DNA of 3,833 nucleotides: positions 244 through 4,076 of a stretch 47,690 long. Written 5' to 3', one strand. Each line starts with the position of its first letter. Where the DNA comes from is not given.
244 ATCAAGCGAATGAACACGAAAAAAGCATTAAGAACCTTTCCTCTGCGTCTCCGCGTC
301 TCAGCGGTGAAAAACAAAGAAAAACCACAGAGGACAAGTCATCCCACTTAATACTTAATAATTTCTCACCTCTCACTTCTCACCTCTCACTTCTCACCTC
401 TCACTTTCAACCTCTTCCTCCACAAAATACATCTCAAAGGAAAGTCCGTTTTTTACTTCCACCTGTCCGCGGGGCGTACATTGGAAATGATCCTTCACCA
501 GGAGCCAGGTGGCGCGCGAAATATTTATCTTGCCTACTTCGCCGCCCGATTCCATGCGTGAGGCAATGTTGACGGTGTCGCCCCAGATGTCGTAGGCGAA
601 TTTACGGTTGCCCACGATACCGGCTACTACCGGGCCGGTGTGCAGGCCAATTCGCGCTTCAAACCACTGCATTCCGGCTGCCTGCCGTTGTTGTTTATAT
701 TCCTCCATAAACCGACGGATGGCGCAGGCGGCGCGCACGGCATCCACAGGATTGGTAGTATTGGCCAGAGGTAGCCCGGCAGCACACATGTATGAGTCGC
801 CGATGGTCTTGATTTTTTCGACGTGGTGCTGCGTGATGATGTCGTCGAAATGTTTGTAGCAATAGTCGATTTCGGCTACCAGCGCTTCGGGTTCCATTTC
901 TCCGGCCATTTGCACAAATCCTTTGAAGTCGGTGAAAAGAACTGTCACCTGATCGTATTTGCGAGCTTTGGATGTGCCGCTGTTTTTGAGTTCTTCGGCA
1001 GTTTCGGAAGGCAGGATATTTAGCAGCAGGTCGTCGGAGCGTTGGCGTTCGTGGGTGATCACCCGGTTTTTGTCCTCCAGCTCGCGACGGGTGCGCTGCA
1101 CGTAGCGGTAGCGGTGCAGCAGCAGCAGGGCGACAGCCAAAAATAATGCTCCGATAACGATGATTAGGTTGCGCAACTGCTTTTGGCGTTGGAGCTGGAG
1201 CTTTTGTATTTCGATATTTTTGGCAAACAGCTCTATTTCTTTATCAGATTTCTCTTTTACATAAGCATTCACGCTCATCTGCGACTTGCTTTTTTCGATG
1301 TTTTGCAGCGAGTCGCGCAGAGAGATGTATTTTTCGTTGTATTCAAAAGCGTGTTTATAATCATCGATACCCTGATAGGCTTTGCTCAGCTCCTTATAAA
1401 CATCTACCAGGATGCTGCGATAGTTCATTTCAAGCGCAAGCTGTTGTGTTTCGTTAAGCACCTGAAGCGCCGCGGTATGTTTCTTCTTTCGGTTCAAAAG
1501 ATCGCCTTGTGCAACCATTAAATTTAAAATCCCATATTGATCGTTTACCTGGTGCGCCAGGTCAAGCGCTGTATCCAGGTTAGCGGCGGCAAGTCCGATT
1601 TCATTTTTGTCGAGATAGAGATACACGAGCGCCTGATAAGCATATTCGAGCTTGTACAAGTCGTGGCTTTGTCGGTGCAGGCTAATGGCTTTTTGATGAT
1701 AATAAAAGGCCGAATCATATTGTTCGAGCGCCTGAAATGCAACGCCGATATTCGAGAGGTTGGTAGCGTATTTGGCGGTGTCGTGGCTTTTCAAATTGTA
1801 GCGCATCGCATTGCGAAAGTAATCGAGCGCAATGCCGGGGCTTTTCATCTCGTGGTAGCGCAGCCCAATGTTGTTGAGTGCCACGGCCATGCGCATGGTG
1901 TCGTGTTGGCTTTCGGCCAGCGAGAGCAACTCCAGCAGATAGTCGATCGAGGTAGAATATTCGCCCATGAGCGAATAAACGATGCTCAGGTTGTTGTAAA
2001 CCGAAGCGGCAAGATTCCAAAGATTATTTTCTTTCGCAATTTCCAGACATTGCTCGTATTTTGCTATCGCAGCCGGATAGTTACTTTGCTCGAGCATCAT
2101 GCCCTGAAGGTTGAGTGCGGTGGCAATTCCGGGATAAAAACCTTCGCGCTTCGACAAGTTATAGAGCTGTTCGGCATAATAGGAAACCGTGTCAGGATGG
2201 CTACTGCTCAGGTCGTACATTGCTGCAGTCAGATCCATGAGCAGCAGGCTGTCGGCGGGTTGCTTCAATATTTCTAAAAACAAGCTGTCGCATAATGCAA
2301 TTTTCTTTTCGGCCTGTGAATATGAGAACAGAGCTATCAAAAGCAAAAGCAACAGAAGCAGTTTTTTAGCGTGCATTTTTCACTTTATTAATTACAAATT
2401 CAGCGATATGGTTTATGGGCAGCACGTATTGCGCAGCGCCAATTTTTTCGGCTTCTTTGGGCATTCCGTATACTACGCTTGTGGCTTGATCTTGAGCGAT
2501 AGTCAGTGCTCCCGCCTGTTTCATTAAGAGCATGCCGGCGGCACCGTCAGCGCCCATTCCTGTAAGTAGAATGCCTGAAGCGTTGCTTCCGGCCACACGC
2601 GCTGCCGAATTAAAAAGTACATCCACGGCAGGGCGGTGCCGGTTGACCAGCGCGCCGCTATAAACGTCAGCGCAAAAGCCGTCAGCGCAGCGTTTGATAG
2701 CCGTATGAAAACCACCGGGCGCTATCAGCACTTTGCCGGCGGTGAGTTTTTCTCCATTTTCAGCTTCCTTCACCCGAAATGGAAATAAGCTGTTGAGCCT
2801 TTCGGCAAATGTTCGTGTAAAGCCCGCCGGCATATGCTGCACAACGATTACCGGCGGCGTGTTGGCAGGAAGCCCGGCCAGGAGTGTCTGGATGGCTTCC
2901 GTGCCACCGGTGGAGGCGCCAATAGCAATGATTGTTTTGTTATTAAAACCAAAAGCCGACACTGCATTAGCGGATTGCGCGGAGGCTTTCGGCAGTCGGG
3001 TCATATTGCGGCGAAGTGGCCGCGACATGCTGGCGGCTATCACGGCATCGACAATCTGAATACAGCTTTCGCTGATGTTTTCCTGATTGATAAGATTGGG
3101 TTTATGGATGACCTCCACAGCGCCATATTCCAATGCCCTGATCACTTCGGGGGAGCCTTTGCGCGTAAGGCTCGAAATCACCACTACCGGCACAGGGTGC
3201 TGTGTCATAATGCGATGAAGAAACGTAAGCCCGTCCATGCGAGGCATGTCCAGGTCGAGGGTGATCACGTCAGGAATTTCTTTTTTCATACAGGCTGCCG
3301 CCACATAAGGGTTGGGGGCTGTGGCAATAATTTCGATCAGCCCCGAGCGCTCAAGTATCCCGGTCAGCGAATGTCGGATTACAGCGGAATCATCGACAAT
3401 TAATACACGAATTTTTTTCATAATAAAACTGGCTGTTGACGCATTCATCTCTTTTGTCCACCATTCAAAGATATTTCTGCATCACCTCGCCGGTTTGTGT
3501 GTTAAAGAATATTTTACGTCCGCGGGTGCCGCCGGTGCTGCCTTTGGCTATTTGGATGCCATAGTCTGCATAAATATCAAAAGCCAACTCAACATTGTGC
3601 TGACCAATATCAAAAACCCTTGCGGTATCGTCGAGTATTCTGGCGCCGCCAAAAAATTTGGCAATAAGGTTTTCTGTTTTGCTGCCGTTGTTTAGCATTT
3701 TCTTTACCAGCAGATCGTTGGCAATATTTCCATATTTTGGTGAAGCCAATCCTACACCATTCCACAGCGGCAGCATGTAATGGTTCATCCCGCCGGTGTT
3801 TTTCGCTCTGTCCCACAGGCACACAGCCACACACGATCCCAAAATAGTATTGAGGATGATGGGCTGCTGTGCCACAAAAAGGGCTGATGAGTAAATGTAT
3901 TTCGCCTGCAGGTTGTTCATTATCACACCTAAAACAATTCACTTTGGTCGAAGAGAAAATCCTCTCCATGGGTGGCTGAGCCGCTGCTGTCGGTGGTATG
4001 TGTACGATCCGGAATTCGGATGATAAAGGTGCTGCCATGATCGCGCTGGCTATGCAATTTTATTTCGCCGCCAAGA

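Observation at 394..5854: Adaptation half of a Che pathway is translationally coupled to a TPR adenylate cyclase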

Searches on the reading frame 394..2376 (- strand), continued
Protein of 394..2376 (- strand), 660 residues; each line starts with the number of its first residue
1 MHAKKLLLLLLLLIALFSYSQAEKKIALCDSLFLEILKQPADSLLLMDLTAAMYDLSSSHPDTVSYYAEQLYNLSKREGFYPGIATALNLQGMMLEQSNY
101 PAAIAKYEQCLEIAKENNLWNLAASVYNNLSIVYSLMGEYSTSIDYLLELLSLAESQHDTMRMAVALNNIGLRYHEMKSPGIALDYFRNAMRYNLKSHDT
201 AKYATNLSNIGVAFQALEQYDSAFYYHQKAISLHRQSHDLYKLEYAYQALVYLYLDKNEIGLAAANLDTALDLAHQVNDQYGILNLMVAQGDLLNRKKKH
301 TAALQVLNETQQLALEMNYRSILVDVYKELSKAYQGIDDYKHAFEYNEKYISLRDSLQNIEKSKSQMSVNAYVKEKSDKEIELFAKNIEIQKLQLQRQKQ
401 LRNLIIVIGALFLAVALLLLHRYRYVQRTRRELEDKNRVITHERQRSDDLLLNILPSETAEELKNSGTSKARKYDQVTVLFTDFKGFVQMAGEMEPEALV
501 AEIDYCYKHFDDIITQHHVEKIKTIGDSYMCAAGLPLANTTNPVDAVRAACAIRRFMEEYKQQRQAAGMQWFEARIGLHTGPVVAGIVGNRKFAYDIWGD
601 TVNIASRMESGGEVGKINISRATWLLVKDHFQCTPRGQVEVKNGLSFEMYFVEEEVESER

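Call 58: find_encoding_contigs(protein=P0145, flank=6000, max_places=1)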
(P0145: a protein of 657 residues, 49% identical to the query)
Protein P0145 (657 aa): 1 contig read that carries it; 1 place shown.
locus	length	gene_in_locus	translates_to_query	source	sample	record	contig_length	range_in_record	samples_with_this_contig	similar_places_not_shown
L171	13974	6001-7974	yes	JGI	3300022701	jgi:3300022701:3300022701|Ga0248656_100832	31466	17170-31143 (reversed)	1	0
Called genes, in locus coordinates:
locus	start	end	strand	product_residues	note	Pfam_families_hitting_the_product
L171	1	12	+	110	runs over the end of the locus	?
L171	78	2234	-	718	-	PF13620:CarboxypepD_reg (faint), PF13715:CarbopepD_reg_2, PF00593:TonB_dep_Rec_b-barrel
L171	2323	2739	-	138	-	-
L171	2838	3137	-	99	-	PF12840:HTH_20, PF01022:HTH_5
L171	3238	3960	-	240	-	-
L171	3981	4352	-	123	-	PF00027:cNMP_binding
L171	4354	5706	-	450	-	-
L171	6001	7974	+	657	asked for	PF07719:TPR_2 (faint), PF00515:TPR_1 (faint), PF13176:TPR_7 (faint), PF13181:TPR_8 (faint), PF13374:TPR_10 (faint), PF13424:TPR_12, PF00211:Guanylate_cyc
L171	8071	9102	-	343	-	PF00248:Aldo_ket_red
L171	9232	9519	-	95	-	PF13601:HTH_34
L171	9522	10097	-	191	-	-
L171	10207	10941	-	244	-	-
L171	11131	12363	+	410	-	PF12704:MacB_PCD, PF02687:FtsX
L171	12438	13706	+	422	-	PF12704:MacB_PCD, PF02687:FtsX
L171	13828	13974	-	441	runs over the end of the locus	PF11918:Peptidase_S41_N, PF03572:Peptidase_S41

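Call 59: find_encoding_contigs(protein=P0148, flank=6000, max_places=1)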
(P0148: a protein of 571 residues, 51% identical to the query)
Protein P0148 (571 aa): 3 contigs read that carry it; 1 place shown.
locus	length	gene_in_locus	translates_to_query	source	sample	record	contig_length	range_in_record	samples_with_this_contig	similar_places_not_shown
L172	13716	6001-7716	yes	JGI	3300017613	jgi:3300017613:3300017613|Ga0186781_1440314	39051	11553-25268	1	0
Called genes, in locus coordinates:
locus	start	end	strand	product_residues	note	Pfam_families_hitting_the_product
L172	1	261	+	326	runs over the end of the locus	PF13442:Cytochrome_CBB3 (faint), PF00034:Cytochrom_C (weak)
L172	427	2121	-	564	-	PF01839:FG-GAP (faint), PF13517:FG-GAP_3, PF18962:Por_Secre_tail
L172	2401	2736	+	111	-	PF02518:HATPase_c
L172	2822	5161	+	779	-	PF13374:TPR_10 (faint), PF12895:ANAPC3 (faint), PF17874:TPR_MalT, PF13424:TPR_12, PF14938:SNAP, PF13424:TPR_12 (weak), PF00512:HisKA, PF02518:HATPase_c, +5 more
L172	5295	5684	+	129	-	PF02566:OsmC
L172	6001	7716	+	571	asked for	PF07719:TPR_2 (faint), PF13424:TPR_12, PF13424:TPR_12, PF17874:TPR_MalT, PF00515:TPR_1 (weak), PF13374:TPR_10 (weak), PF13424:TPR_12, PF00211:Guanylate_cyc, +3 more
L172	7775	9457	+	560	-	PF00924:MS_channel_2nd, PF21082:MS_channel_3rd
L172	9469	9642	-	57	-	-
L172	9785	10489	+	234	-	PF01507:PAPS_reduct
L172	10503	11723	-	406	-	PF12704:MacB_PCD, PF02687:FtsX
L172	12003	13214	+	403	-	PF07075:NamZ_N, PF20732:NamZ_C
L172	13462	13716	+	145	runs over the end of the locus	PF12800:Fer4_4 (faint), PF12838:Fer4_7 (weak), PF13187:Fer4_9, PF00037:Fer4 (weak), PF12139:APS-reductase_C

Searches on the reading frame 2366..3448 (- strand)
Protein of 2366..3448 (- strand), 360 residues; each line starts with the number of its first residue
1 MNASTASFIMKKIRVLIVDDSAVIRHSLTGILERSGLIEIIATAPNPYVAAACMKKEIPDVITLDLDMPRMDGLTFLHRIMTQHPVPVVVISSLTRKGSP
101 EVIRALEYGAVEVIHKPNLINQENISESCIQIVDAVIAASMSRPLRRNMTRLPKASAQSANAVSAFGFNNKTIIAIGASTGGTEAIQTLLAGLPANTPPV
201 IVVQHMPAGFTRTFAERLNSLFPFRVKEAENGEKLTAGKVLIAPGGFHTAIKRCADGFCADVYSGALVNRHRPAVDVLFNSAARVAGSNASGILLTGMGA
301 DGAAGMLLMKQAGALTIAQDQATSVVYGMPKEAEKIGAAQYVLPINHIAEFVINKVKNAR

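Call 4: search_protein_families(library=pfam, proteins=[window:2366-3448:-], max_evalue=0.01)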
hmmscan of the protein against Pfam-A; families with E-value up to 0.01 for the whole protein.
window:2366-3448:- (360 aa): 2 families
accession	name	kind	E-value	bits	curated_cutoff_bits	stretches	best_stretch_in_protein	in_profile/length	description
PF01339.22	CheB_methylest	-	4.8e-64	215.7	24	1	174-351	1-173/174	CheB methylesterase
PF00072.30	Response_reg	-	6.4e-22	78.3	30.2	1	15-118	1-101/111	Response regulator receiver domain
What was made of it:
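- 2366..3448 (-): cheB, a REC + methylesterase protein. The GASTGG, VQHMP and GMGADG motifs are visible in the translation. Response_reg 6e-22 and CheB_methylest 4.8e-64 (call 4).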

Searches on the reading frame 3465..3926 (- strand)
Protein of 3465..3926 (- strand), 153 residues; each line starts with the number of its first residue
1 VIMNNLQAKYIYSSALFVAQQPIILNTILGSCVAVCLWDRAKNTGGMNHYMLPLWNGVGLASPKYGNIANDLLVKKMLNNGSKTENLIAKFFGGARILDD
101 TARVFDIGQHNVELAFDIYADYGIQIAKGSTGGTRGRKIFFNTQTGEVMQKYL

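Call 4: search_protein_families(library=pfam, proteins=[window:3465-3926:-], max_evalue=0.01)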
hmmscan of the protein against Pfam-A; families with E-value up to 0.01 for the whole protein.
window:3465-3926:- (153 aa): 1 family
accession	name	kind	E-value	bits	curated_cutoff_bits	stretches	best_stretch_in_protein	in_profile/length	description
PF03975.18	CheD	-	1.8e-22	79.9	25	1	61-151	15-107/108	CheD chemotactic sensory transduction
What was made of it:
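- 3465..3926 (-): cheD, the receptor deamidase. Its GSC (Cys32) and HxMLP (His49) motifs align with T. maritima CheD. Pfam CheD 1.8e-22 (call 4).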

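Call 63: search_solved_structures(query=window:3465-3926:-, max_evalue=0.001, show_alignments=1)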
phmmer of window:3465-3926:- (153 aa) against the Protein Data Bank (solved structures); distinct sequences matched with E-value up to 0.001: 1.
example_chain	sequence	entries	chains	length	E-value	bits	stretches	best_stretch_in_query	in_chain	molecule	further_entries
2f9z_C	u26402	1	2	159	2.4e-20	76.1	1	18-150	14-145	PROTEIN (chemotaxis methylation protein)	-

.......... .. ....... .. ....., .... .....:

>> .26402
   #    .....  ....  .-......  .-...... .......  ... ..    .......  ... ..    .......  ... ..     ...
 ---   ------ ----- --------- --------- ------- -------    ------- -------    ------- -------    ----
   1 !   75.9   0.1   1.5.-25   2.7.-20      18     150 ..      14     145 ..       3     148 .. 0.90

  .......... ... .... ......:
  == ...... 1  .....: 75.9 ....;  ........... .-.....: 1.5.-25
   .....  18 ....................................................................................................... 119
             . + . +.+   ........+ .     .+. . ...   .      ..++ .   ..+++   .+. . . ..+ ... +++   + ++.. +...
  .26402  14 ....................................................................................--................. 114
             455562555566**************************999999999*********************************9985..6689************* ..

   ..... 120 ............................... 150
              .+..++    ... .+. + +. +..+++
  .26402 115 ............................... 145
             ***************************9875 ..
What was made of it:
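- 3465..3926 (-): Alignment to 2F9Z chain C (call 63).
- On Che adaptation module (CheR, CheB, CheD): CheD's GSC and HxMLP motifs align with 2F9Z (call 63).
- Closest known: CheC-CheD pair of Bacillus subtilis and Thermotoga maritima. Same: CheD keeps its Cys and His motifs (call 63).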
